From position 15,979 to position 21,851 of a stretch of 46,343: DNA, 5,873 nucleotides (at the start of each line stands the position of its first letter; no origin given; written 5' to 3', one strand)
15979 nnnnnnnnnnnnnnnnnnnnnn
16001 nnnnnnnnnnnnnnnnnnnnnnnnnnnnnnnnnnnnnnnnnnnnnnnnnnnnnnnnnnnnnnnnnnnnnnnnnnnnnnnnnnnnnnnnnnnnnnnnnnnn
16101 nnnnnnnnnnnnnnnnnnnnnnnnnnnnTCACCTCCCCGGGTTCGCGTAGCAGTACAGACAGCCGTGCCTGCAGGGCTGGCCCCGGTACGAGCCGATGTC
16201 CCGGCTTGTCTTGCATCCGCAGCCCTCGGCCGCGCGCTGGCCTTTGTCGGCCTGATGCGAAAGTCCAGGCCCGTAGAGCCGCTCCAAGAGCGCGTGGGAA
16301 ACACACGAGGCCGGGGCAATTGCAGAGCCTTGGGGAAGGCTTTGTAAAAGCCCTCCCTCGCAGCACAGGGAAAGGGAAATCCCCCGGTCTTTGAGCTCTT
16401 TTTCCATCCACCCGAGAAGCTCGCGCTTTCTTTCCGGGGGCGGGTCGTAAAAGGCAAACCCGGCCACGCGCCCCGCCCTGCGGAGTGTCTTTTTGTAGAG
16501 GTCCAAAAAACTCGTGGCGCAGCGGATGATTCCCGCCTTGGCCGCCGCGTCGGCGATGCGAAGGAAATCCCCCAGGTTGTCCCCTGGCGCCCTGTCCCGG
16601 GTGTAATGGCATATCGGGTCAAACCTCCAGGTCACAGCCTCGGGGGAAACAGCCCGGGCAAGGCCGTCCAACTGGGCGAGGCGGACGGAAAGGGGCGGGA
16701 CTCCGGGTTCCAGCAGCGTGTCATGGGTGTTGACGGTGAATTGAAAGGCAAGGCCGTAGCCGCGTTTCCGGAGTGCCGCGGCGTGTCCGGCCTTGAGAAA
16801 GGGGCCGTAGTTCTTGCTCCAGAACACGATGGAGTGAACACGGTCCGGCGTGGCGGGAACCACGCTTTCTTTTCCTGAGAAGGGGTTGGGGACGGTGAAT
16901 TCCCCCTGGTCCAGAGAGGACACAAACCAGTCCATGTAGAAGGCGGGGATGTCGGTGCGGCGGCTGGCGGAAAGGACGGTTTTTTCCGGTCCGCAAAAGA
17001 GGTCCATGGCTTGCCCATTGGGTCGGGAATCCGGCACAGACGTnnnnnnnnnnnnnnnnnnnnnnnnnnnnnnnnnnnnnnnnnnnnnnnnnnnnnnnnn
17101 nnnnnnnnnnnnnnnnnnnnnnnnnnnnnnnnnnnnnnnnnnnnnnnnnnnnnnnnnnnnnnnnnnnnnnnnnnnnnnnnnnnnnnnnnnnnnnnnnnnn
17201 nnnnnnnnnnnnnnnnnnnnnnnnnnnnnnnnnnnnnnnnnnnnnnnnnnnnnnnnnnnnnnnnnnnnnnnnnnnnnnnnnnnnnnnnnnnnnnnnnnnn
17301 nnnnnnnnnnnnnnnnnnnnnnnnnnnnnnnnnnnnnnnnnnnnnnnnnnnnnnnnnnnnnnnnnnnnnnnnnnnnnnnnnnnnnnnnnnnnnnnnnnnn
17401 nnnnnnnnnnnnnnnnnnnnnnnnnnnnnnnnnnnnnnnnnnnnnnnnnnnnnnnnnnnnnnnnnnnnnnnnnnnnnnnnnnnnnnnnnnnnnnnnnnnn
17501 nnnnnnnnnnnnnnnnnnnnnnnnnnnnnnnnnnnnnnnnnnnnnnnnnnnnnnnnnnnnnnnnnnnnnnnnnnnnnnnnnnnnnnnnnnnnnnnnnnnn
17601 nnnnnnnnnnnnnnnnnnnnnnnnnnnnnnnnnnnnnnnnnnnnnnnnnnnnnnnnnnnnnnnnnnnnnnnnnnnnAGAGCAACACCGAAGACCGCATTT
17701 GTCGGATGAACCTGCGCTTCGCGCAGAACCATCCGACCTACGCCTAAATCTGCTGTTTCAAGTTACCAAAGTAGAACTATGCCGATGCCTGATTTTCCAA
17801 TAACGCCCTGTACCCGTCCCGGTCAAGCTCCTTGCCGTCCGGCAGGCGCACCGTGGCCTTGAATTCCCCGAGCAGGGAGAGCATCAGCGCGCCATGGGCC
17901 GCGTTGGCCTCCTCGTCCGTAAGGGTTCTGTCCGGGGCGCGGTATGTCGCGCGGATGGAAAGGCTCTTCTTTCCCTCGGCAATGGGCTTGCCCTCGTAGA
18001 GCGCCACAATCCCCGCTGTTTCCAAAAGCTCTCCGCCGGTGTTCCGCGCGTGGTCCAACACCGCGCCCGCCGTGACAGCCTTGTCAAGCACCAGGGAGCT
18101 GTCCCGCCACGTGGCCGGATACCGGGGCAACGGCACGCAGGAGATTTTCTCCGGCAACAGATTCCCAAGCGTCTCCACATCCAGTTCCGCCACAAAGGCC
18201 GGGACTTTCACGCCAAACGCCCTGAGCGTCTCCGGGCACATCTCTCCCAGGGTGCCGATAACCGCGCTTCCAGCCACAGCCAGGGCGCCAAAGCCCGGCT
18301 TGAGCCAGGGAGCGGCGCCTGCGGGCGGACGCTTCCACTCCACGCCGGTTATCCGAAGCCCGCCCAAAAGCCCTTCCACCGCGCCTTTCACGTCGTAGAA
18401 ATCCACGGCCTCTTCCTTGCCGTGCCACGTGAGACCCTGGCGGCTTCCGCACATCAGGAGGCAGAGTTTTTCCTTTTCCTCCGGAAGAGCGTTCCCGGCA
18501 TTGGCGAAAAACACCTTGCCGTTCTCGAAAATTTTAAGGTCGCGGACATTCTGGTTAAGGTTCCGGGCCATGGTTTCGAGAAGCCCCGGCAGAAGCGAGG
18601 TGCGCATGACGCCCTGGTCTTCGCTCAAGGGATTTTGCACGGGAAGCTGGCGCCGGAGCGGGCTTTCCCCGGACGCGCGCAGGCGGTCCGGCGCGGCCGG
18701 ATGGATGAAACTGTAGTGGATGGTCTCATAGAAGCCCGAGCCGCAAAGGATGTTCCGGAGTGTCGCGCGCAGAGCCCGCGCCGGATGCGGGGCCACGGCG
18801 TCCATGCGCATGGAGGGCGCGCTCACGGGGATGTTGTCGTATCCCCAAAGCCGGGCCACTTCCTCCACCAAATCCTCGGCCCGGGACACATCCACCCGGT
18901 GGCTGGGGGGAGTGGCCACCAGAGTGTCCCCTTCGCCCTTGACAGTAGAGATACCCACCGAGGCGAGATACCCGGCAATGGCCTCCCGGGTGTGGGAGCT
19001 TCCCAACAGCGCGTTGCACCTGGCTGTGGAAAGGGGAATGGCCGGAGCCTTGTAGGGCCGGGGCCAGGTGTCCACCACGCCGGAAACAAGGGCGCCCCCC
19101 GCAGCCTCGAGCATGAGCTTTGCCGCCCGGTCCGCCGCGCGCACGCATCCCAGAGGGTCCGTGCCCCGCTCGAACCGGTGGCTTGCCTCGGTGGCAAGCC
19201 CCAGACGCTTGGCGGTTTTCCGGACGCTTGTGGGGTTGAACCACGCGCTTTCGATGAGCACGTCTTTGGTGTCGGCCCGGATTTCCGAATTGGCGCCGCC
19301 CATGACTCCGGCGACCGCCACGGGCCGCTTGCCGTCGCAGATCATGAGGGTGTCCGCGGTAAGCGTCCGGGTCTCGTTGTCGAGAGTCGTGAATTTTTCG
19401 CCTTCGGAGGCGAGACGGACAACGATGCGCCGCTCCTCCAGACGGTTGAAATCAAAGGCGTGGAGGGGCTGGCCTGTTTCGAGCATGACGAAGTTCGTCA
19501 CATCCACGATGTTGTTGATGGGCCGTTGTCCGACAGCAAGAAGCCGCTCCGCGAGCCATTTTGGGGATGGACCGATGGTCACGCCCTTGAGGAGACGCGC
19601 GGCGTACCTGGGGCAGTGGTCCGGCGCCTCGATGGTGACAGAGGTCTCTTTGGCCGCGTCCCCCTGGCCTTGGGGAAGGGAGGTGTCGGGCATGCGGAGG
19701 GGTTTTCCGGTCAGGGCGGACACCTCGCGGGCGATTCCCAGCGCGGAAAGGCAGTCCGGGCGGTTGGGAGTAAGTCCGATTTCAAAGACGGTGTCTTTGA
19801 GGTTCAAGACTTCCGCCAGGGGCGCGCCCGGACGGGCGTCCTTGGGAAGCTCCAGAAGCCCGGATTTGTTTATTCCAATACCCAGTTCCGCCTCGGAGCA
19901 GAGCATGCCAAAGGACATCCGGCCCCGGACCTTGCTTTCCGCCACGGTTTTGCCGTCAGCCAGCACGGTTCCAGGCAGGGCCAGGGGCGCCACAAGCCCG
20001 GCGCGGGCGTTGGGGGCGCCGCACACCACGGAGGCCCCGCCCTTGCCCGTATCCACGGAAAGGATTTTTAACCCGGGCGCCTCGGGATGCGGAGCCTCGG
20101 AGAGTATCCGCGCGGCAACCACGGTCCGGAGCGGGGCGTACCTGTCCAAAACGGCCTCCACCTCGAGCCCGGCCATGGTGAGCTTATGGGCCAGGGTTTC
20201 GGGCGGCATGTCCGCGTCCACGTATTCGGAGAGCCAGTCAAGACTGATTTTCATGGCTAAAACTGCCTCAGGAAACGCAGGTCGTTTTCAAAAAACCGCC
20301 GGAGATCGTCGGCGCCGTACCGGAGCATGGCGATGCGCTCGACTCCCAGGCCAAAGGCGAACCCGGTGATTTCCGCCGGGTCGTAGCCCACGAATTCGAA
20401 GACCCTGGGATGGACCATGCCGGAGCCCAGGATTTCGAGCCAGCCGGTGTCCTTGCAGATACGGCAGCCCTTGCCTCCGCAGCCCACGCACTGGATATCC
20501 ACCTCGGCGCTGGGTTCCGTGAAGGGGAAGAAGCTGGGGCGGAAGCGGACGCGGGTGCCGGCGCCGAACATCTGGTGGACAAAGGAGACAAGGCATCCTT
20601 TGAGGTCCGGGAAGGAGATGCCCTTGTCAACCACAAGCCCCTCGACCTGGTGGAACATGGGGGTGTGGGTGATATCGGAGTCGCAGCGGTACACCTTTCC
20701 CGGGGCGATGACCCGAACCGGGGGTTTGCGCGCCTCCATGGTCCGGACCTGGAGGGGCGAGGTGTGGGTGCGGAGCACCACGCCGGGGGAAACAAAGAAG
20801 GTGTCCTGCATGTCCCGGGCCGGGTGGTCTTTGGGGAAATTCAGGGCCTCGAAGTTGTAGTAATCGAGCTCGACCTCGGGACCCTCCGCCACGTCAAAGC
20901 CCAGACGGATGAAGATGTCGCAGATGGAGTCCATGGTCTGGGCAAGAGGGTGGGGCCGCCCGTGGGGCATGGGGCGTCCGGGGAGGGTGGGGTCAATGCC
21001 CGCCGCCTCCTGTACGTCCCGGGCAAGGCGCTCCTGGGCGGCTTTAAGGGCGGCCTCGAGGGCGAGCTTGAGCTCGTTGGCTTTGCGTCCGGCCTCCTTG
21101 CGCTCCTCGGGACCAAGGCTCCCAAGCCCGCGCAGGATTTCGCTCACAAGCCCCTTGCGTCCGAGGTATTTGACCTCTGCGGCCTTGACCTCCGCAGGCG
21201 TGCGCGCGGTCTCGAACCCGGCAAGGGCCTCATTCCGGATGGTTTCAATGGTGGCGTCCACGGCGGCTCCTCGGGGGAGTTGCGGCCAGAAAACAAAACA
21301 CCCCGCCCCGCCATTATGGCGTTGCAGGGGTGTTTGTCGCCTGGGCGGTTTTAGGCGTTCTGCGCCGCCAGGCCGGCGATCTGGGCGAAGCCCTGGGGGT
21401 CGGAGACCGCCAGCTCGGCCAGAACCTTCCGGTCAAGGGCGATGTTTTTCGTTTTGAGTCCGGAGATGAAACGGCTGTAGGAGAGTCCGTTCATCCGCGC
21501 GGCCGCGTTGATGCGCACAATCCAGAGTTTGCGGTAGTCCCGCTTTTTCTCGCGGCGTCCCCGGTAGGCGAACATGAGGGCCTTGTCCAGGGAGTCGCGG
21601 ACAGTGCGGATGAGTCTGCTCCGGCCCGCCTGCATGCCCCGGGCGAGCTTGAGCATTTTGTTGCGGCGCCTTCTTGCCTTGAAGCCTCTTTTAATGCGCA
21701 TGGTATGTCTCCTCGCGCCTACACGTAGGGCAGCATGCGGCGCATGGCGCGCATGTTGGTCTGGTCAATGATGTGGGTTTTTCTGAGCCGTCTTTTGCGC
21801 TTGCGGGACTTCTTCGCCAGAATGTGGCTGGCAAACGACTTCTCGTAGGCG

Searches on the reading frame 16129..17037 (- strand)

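Call 21: search_protein_families(library=pfam, proteins=[window:16129-17037:-], max_evalue=0.001)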
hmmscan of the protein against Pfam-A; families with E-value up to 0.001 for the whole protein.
window:16129-17037:- (302 aa): 1 family
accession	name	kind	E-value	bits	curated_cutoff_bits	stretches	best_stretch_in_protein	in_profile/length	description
PF08902.16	DUF1848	-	1.2e-68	232.2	30.5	1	21-298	1-262/262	Domain of unknown function (DUF1848)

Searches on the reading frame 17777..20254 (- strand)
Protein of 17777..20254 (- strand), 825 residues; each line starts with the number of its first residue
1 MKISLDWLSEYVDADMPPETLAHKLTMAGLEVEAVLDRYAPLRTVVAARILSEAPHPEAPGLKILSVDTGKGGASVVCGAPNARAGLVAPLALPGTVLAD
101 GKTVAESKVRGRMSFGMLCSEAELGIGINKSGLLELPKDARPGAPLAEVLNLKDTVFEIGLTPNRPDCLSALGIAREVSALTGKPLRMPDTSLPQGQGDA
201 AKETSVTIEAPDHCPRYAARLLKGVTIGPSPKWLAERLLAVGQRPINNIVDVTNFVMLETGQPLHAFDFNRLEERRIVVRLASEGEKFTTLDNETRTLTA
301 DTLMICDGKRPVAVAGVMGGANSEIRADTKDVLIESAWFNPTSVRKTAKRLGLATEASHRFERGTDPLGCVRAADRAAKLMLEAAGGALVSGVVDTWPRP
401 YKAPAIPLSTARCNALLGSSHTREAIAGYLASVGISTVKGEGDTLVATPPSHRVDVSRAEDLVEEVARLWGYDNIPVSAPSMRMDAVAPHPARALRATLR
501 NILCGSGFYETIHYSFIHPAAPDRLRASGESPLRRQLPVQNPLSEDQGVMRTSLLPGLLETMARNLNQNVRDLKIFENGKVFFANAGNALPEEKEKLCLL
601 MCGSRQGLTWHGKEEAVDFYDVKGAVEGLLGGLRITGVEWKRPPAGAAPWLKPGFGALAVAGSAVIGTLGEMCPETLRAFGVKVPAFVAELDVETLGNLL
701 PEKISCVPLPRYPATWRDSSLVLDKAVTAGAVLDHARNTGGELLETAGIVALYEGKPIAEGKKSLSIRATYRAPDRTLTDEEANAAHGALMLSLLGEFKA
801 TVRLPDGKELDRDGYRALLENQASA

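Call 9: search_protein_families(library=pfam, proteins=[window:17777-20254:-], max_evalue=0.001)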
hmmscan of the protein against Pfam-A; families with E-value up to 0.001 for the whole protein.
window:17777-20254:- (825 aa): 5 families
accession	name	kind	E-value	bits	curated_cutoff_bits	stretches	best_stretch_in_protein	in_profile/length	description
PF03483.22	B3_4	-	1.4e-72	243.4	29.3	1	214-386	2-174/174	B3/4 domain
PF17759.6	tRNA_synthFbeta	-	3.5e-62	210.1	22.4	1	475-693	1-214/214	Phenylalanyl tRNA synthetase beta chain CLM domain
PF03147.19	FDX-ACB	-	1e-22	80.8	31.1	1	710-803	1-94/94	Ferredoxin-fold anticodon binding domain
PF03484.21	B5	-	1.8e-18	66.9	28.6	1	406-472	1-67/67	tRNA synthetase B5 domain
PF01588.26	tRNA_bind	-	1.4e-13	51.2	27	1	46-144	2-95/96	Putative tRNA binding domain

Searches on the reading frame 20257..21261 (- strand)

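Call 9: search_protein_families(library=pfam, proteins=[window:20257-21261:-], max_evalue=0.001)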
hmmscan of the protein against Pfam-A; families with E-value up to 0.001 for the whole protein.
window:20257-21261:- (334 aa): 2 families
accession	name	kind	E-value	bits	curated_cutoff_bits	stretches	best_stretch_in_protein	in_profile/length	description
PF01409.25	tRNA-synt_2d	-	1.4e-102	342.8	19.8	1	89-334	2-246/246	tRNA synthetases class II core domain (F)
PF02912.23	Phe_tRNA-synt_N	-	3.9e-17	62.4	22.3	1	21-85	2-66/69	Aminoacyl tRNA synthetase class II, N-terminal domain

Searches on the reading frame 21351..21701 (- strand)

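Call 21: search_protein_families(library=pfam, proteins=[window:21351-21701:-], max_evalue=0.001)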
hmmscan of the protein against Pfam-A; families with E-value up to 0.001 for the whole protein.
window:21351-21701:- (116 aa): 1 family
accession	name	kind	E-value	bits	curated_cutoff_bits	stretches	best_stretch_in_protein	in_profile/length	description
PF00453.23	Ribosomal_L20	-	3.8e-41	140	30.8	1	2-108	1-107/107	Ribosomal protein L20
